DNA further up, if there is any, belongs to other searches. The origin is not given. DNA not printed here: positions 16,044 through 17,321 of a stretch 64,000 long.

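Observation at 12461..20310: Co-directional cluster of secreted proteins ending in a transmembrane propeller-YYY-PP2C sensor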

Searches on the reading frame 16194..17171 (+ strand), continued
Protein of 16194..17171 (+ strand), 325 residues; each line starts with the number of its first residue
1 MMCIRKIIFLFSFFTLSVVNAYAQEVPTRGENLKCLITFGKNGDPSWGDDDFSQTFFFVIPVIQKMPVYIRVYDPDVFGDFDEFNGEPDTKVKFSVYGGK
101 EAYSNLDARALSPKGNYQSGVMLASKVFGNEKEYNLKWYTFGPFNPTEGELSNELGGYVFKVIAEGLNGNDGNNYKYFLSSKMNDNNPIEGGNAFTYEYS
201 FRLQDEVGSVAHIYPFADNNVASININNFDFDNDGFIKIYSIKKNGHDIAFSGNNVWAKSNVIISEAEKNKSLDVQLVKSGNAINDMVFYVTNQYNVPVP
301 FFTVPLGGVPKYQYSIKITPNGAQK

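Call 32: search_protein_families(library=ncbifam, proteins=[L067:4304-5215:+, L056:1468-4998:+, L064:6772-8868:+, L008:13562-15559:+, L078:8561-9973:+, L048:7845-10004:+, L048:752-6925:+, L037:10716-11141:+, L080:7460-8152:+, L008:10971-13565:+], max_evalue=0.0001)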
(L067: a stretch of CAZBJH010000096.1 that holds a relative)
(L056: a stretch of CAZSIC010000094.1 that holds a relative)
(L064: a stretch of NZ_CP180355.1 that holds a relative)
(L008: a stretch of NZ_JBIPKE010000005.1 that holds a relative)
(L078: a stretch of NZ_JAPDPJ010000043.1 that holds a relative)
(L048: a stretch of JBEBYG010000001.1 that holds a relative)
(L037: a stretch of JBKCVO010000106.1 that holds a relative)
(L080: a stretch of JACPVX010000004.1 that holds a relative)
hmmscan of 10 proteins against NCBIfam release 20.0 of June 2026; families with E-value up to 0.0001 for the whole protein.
L067:4304-5215:+ (303 aa): 1 family
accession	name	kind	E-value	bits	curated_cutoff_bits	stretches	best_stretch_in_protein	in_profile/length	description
TIGR03519.1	T9SS_PorP_fam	subfamily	1.6e-66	224.7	90.55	1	6-291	6-292/292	PorP/SprF family type IX secretion system membrane protein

L056:1468-4998:+ (1176 aa): 2 families
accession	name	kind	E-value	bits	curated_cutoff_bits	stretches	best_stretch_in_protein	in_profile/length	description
NF047640.1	gliding_AgmC_N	equivalog_domain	1.6e-52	178.9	275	1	9-401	42-409/412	adventurous gliding motility protein AgmC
TIGR04131.1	Bac_Flav_CTERM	domain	9.9e-14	51.3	35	1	1082-1165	4-75/85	T9SS type B sorting domain-containing protein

L064:6772-8868:+ (698 aa): 17 families
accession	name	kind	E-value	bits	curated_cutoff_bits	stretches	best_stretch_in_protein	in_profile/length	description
NF053607.1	CHU_0125_OmpA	equivalog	2.2e-90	304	620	2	25-436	14-423/639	CHU_0125 family OmpA-like outer membrane integrity protein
NF052230.1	T9SS_PorE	exception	1.8e-82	277.7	600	2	34-428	22-420/648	PorE family type IX secretion system protein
NF053611.1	YiaD_Gzip_OmpA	equivalog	1e-17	64.5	175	1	586-693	102-204/206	YiaD family glycine zipper/OmpA-like lipoprotein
TIGR03789.1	pdsO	hypoth_equivalog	2.7e-16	60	152.2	1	562-676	115-229/243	sortase-associated OmpA-like protein PdsO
NF053612.1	anchor_PA1041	equivalog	8e-16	58.7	250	1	555-694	95-234/236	PA1041 family peptidoglycan-binding anchor lipoprotein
TIGR02802.1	Pal_lipo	equivalog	1.1e-15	57.6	125.35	1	588-693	2-102/104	peptidoglycan-associated lipoprotein Pal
NF053613.1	OMP_toxin_LptF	equivalog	9.1e-13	48.4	400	1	585-692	140-242/256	lipotoxin F family OmpA-related lipoprotein LptF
NF033763.1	exchanger_TraB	exception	3.6e-11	41.7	700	1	583-694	389-496/522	outer membrane exchange protein TraB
NF008067.1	PRK10802.1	equivalog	4.5e-11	42.9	261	1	587-670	67-151/171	peptidoglycan-associated lipoprotein Pal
NF045787.1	OmpABordt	equivalog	1.7e-10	40.9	200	1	586-675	85-174/194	outer membrane protein OmpA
NF053585.1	OMP_LP_YfiB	equivalog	1.8e-07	31.2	128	1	587-674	57-144/163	outer membrane lipoprotein YfiB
NF008071.1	PRK10808.1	equivalog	2.3e-07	30.5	277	1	620-676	267-325/358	porin OmpA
NF047620.1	FlgprotMotYVib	equivalog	1.8e-06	27.8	400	1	583-680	158-256/271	flagellar protein MotY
NF007804.1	PRK10510.1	equivalog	6.4e-06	25.7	307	1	587-673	113-199/219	OmpA family lipoprotein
TIGR02552.1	LcrH_SycD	equivalog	1e-05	25.2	104.8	1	30-126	18-112/136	SycD/LcrH family type III secretion system chaperone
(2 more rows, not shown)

L008:13562-15559:+ (665 aa): 19 families
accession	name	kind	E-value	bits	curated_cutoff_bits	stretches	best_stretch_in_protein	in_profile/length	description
NF053607.1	CHU_0125_OmpA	equivalog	1.9e-95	320.7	620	2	5-489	5-489/639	CHU_0125 family OmpA-like outer membrane integrity protein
NF052230.1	T9SS_PorE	exception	7.9e-81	272.2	600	2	13-524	9-519/648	PorE family type IX secretion system protein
NF053611.1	YiaD_Gzip_OmpA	equivalog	3.8e-19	69.2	175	1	542-661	92-206/206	YiaD family glycine zipper/OmpA-like lipoprotein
TIGR02802.1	Pal_lipo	equivalog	4.6e-18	65.2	125.35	1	555-660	2-103/104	peptidoglycan-associated lipoprotein Pal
NF053612.1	anchor_PA1041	equivalog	1e-15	58.4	250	1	555-661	133-235/236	PA1041 family peptidoglycan-binding anchor lipoprotein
NF053613.1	OMP_toxin_LptF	equivalog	2.6e-15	56.8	400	1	555-661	143-245/256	lipotoxin F family OmpA-related lipoprotein LptF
NF033763.1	exchanger_TraB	exception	1.1e-14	53.3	700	1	564-662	403-498/522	outer membrane exchange protein TraB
NF045787.1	OmpABordt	equivalog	2.6e-14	53.3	200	1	556-663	88-191/194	outer membrane protein OmpA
NF008067.1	PRK10802.1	equivalog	1.4e-13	51.1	261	1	555-657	69-167/171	peptidoglycan-associated lipoprotein Pal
TIGR03789.1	pdsO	hypoth_equivalog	5.7e-11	42.6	152.2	1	570-645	156-231/243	sortase-associated OmpA-like protein PdsO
NF053585.1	OMP_LP_YfiB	equivalog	2.2e-10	40.7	128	1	554-659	57-158/163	outer membrane lipoprotein YfiB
NF008071.1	PRK10808.1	equivalog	7.7e-10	38.7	277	1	555-652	233-329/358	porin OmpA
NF053608.1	Lsa66_OmpA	equivalog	4.1e-08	32.1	700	1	574-660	496-578/581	fibronectin-binding adhesin Lsa66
NF007804.1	PRK10510.1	equivalog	7.9e-08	31.9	307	1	557-659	116-214/219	OmpA family lipoprotein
NF005382.1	PRK06925.1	equivalog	3.1e-06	27.6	264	1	560-661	122-223/225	flagellar motor protein MotS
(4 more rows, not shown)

L078:8561-9973:+ (470 aa): 3 families
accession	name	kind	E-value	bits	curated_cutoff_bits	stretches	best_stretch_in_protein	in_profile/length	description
NF053607.1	CHU_0125_OmpA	equivalog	3.6e-51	174.4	620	1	28-301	147-416/639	CHU_0125 family OmpA-like outer membrane integrity protein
NF052230.1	T9SS_PorE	exception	1e-40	139.7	600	1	36-299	156-420/648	PorE family type IX secretion system protein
TIGR00864.1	PCC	subfamily_domain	1.5e-08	31.5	1861.4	1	328-449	1336-1458/2700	polycystin cation channel protein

L048:7845-10004:+ (719 aa): 39 families (the best 25 are shown)
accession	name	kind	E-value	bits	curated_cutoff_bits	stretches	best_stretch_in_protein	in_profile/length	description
NF053607.1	CHU_0125_OmpA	equivalog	1.8e-66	225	620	2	30-289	154-414/639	CHU_0125 family OmpA-like outer membrane integrity protein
NF052230.1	T9SS_PorE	exception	5.3e-62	210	600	2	33-287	158-418/648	PorE family type IX secretion system protein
NF053611.1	YiaD_Gzip_OmpA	equivalog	1.3e-31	109.9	175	1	604-707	102-205/206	YiaD family glycine zipper/OmpA-like lipoprotein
NF053612.1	anchor_PA1041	equivalog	5.8e-22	78.8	250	1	605-708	132-235/236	PA1041 family peptidoglycan-binding anchor lipoprotein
NF053613.1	OMP_toxin_LptF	equivalog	1.3e-21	77.4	400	1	602-710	139-247/256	lipotoxin F family OmpA-related lipoprotein LptF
TIGR02802.1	Pal_lipo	equivalog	6.7e-19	67.9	125.35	1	606-707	2-103/104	peptidoglycan-associated lipoprotein Pal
TIGR03789.1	pdsO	hypoth_equivalog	8e-19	68.3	152.2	1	604-705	139-240/243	sortase-associated OmpA-like protein PdsO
NF007804.1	PRK10510.1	equivalog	3.9e-18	65.6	307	1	607-709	115-217/219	OmpA family lipoprotein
NF006541.1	PRK09038.1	equivalog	4.7e-18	65.7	283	1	605-708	142-248/253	flagellar motor protein MotD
NF053585.1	OMP_LP_YfiB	equivalog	5.2e-18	65.4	128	1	607-705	59-157/163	outer membrane lipoprotein YfiB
NF033763.1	exchanger_TraB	exception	6.1e-18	64.1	700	1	621-708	409-497/522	outer membrane exchange protein TraB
NF045787.1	OmpABordt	equivalog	8.7e-17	61.4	200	1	621-706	102-187/194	outer membrane protein OmpA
TIGR03350.1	type_VI_ompA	equivalog_domain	1.4e-16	60.7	139.8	1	608-706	34-135/137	type VI secretion system protein TssL, long form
NF047620.1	FlgprotMotYVib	equivalog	8.3e-15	55.2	400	1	601-708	158-266/271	flagellar protein MotY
NF038224.1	OmpA_like_CmpA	equivalog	2.3e-14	53.5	300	1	621-708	127-214/233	C-OmpA-like family protein CmpA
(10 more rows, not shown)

L048:752-6925:+ (2057 aa): 5 families
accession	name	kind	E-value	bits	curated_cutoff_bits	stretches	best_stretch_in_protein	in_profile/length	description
TIGR04131.1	Bac_Flav_CTERM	domain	1.3e-15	57.3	35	1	1974-2057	4-85/85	T9SS type B sorting domain-containing protein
NF047494.1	Lepto_SBBP_lipo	equivalog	6.3e-15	54.8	400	2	44-231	123-292/466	SBBP repeat beta-propeller lipoprotein, LipL53 family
NF033932.1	LapB_rpt_80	domain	1.8e-12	47.4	45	0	1306-1365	3-64/83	LapB repeat-containing protein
NF047446.1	barrel_OmpL47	domain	3.2e-11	43.5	40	0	1136-1165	35-64/68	OmpL47-type beta-barrel domain-containing protein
NF047441.1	Lepto_OmpL47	equivalog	8.5e-06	25.6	250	0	988-1176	113-329/336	multi-beta-barrel domain surface protein OmpL47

L037:10716-11141:+ (141 aa): 0 families

L080:7460-8152:+ (230 aa): 59 families (the best 25 are shown)
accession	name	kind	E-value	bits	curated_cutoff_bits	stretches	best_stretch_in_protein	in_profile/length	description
NF008677.0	PRK11697.1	equivalog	3.6e-29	101.8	246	1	5-205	2-207/238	two-component system response regulator BtsR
NF010684.1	PRK14084.1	equivalog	3.9e-20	72.7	375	2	6-122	2-120/254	response regulator transcription factor LytR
NF001965.0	PRK00742.1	subfamily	7.8e-15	54.9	293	1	4-180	3-143/357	chemotaxis-specific protein-glutamate methyltransferase CheB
NF045505.1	RR_RssB_Pseudo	equivalog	1.3e-13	50.7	700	1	4-122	5-126/394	two-component system response regulator RssB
NF007969.0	PRK10693.1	equivalog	2.1e-13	50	329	1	7-117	10-123/337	two-component system response regulator RssB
NF009206.0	PRK12555.1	subfamily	7.2e-11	41.6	342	1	5-85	1-83/340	chemotaxis-specific protein-glutamate methyltransferase CheB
NF052596.1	RR_EAL_PvrR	equivalog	8.3e-11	41.1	580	1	5-125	4-128/398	response regulator cyclic di-GMP phosphodiesterase PvrR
TIGR01818.1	ntrC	equivalog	1.2e-10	40.7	558.6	1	8-105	2-102/463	nitrogen regulation protein NR(I)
NF049963.1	RespRegFlgRCampy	domain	3.9e-10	39.2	750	1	7-119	3-114/429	fla regulon two-component system response regulator FlgR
NF007935.0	PRK10651.1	equivalog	7.8e-10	38.3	250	1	5-115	7-121/216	two-component system response regulator NarL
NF052313.1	T9SS_RR_PorX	equivalog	1.8e-09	36.9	300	1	41-157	35-151/513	T9SS response regulator signal transducer PorX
NF008176.1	PRK10923.1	equivalog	3.1e-09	35.9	620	1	8-105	7-107/469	nitrogen regulation protein NR(I)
NF007018.1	PRK09483.1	equivalog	8.6e-09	35.3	280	1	5-81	2-79/217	UvrY/SirA/GacA family response regulator transcription factor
NF007419.0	PRK09958.1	equivalog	1.2e-08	34.8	251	1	7-86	3-84/204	acid-sensing system DNA-binding response regulator EvgA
NF040689.1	MtrAB_MtrA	equivalog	1.3e-08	34.5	300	1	8-128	2-120/219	MtrAB system response regulator MtrA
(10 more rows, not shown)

L008:10971-13565:+ (864 aa): 1 family
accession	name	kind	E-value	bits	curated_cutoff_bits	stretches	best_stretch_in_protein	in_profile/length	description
NF052228.1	T9SS_PorZ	equivalog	3.3e-17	62.2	260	1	248-324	479-559/757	type IX secretion system anionic LPS delivery protein PorZ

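Call 36: search_protein_families(library=pfam, proteins=[L005:10968-14186:+, L012:1634-4783:+, L054:10992-14186:+, L019:1728-4901:+, L053:4159-7290:+, L010:10959-14189:+, L073:13106-16120:+, L020:13794-16721:+, L003:14192-17284:+], max_evalue=0.0001)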
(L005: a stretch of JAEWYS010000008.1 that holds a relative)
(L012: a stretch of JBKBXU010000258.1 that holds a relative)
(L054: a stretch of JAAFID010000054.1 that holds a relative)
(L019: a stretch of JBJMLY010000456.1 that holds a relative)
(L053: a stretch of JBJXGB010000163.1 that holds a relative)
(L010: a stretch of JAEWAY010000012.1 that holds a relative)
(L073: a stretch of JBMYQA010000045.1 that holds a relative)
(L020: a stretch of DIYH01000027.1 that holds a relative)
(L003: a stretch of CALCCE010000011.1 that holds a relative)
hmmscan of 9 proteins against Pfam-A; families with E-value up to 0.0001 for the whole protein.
L005:10968-14186:+ (1072 aa): 4 families
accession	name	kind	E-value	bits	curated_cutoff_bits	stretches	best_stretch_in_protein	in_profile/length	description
PF07494.17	Reg_prop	-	1.8e-39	129.1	20.4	0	461-484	1-24/24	Two component regulator propeller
PF02518.31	HATPase_c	-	3.7e-23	82.5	26.4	1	928-1035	2-108/111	Histidine kinase-, DNA gyrase B-, and HSP90-like ATPase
PF07495.19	Y_Y_Y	-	2.6e-13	50.1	26.6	1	685-744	4-63/65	Y_Y_Y domain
PF16819.11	DUF5074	-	1e-07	31.8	27.2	0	210-284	145-211/353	Domain of unknown function (DUF5074)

L012:1634-4783:+ (1049 aa): 6 families
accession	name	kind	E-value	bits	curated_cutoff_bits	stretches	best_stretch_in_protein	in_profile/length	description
PF07494.17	Reg_prop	-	1.5e-46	150.8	20.4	2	33-55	1-23/24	Two component regulator propeller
PF02518.31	HATPase_c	-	8.1e-20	71.8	26.4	1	928-1036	2-109/111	Histidine kinase-, DNA gyrase B-, and HSP90-like ATPase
PF07495.19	Y_Y_Y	-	2.6e-18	66.1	26.6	1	685-745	4-64/65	Y_Y_Y domain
PF08450.18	SGL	-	1.8e-06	28.2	26.3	0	434-490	50-109/246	SMP-30/Gluconolactonase/LRE-like region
PF00512.31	HisKA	-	6.7e-05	23.3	26.9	1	820-879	2-61/66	His Kinase A (phospho-acceptor) domain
PF14501.12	HATPase_c_5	-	8.2e-05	22.9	22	1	932-1021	6-89/102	GHKL domain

L054:10992-14186:+ (1064 aa): 7 families
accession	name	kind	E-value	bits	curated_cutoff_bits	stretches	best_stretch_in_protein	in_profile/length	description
PF07494.17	Reg_prop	-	9.8e-43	139.1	20.4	0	516-534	6-24/24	Two component regulator propeller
PF02518.31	HATPase_c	-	5e-24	85.3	26.4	1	934-1043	1-109/111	Histidine kinase-, DNA gyrase B-, and HSP90-like ATPase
PF07495.19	Y_Y_Y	-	1.1e-17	64.1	26.6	1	690-752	2-64/65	Y_Y_Y domain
PF00512.31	HisKA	-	6.6e-08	32.9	26.9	1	827-886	2-61/66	His Kinase A (phospho-acceptor) domain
PF08450.18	SGL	-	1.4e-06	28.5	26.3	0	385-450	41-106/246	SMP-30/Gluconolactonase/LRE-like region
PF14501.12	HATPase_c_5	-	4.3e-05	23.8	22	0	939-1031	6-92/102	GHKL domain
PF13570.13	Beta-prop_ACSF4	-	4.4e-05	23.5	133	0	88-232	99-244/329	Beta-alanine-activating enzyme, beta-propeller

L019:1728-4901:+ (1057 aa): 7 families
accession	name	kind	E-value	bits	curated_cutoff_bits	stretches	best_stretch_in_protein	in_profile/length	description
PF07494.17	Reg_prop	-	9.8e-48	154.4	20.4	0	465-487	1-23/24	Two component regulator propeller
PF02518.31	HATPase_c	-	8.1e-20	71.8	26.4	1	930-1032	6-108/111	Histidine kinase-, DNA gyrase B-, and HSP90-like ATPase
PF07495.19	Y_Y_Y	-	3e-17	62.7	26.6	1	688-747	5-65/65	Y_Y_Y domain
PF24684.1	Vgb_lyase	-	4e-09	36.1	50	1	41-192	13-168/290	Virginiamycin B lyase family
PF00512.31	HisKA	-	1.5e-05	25.4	26.9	1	822-882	3-63/66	His Kinase A (phospho-acceptor) domain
PF08450.18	SGL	-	4.9e-05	23.5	26.3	0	383-445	43-105/246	SMP-30/Gluconolactonase/LRE-like region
PF24421.1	Ig_J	-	6.1e-05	23.5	29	0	707-749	62-104/104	Tip attachment protein J, Ig-like domain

L053:4159-7290:+ (1043 aa): 4 families
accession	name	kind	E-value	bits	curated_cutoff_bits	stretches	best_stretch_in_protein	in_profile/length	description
PF07494.17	Reg_prop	-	7.9e-21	71.9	20.4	0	468-490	1-23/24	Two component regulator propeller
PF02518.31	HATPase_c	-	1.3e-18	67.9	26.4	1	932-1038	2-109/111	Histidine kinase-, DNA gyrase B-, and HSP90-like ATPase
PF07495.19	Y_Y_Y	-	1.2e-14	54.4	26.6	1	688-749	3-64/65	Y_Y_Y domain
PF24796.1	WDR55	-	8.2e-06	25.5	200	0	79-144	97-162/296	WDR55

L010:10959-14189:+ (1076 aa): 4 families
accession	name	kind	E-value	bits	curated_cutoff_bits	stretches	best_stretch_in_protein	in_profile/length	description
PF07494.17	Reg_prop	-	1.3e-41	135.6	20.4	1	463-486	1-24/24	Two component regulator propeller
PF02518.31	HATPase_c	-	6.2e-23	81.8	26.4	1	930-1037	2-108/111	Histidine kinase-, DNA gyrase B-, and HSP90-like ATPase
PF07495.19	Y_Y_Y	-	2.6e-15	56.5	26.6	1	687-739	4-56/65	Y_Y_Y domain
PF08450.18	SGL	-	2.5e-06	27.7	26.3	0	386-463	46-123/246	SMP-30/Gluconolactonase/LRE-like region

L073:13106-16120:+ (1004 aa): 4 families
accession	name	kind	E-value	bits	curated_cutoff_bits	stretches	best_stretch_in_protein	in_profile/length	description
PF07494.17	Reg_prop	-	2.1e-30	101.3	20.4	0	170-190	4-24/24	Two component regulator propeller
PF02518.31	HATPase_c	-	6.1e-26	91.5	26.4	1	803-912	6-109/111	Histidine kinase-, DNA gyrase B-, and HSP90-like ATPase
PF07495.19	Y_Y_Y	-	3.1e-14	53.1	26.6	1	555-616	3-65/65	Y_Y_Y domain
PF08450.18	SGL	-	1.2e-06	28.8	26.3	0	221-368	51-200/246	SMP-30/Gluconolactonase/LRE-like region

L020:13794-16721:+ (975 aa): 3 families
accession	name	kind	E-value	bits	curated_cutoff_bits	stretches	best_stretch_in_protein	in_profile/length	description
PF07494.17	Reg_prop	-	3e-31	103.9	20.4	0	43-63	3-23/24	Two component regulator propeller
PF07495.19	Y_Y_Y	-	7.1e-15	55.1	26.6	1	690-751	3-64/65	Y_Y_Y domain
PF08450.18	SGL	-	2.7e-06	27.6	26.3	0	560-619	43-103/246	SMP-30/Gluconolactonase/LRE-like region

L003:14192-17284:+ (1030 aa): 6 families
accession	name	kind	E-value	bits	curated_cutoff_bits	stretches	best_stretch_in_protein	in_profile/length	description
PF07494.17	Reg_prop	-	8.6e-46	148.5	20.4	0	397-416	4-23/24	Two component regulator propeller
PF02518.31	HATPase_c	-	3.9e-20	72.8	26.4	1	921-1027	5-110/111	Histidine kinase-, DNA gyrase B-, and HSP90-like ATPase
PF07495.19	Y_Y_Y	-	2.7e-11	43.7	26.6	1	690-734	4-48/65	Y_Y_Y domain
PF00512.31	HisKA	-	5.2e-08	33.3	26.9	1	808-868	2-60/66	His Kinase A (phospho-acceptor) domain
PF08450.18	SGL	-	7.4e-08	32.7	26.3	0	574-634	45-105/246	SMP-30/Gluconolactonase/LRE-like region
PF14501.12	HATPase_c_5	-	8.9e-05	22.8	22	0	923-1013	7-91/102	GHKL domain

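Call 55: search_solved_structures(query=A1, max_evalue=1)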
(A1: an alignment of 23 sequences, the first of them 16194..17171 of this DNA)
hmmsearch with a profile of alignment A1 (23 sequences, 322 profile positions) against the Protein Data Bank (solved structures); distinct sequences matched with E-value up to 1: 0.
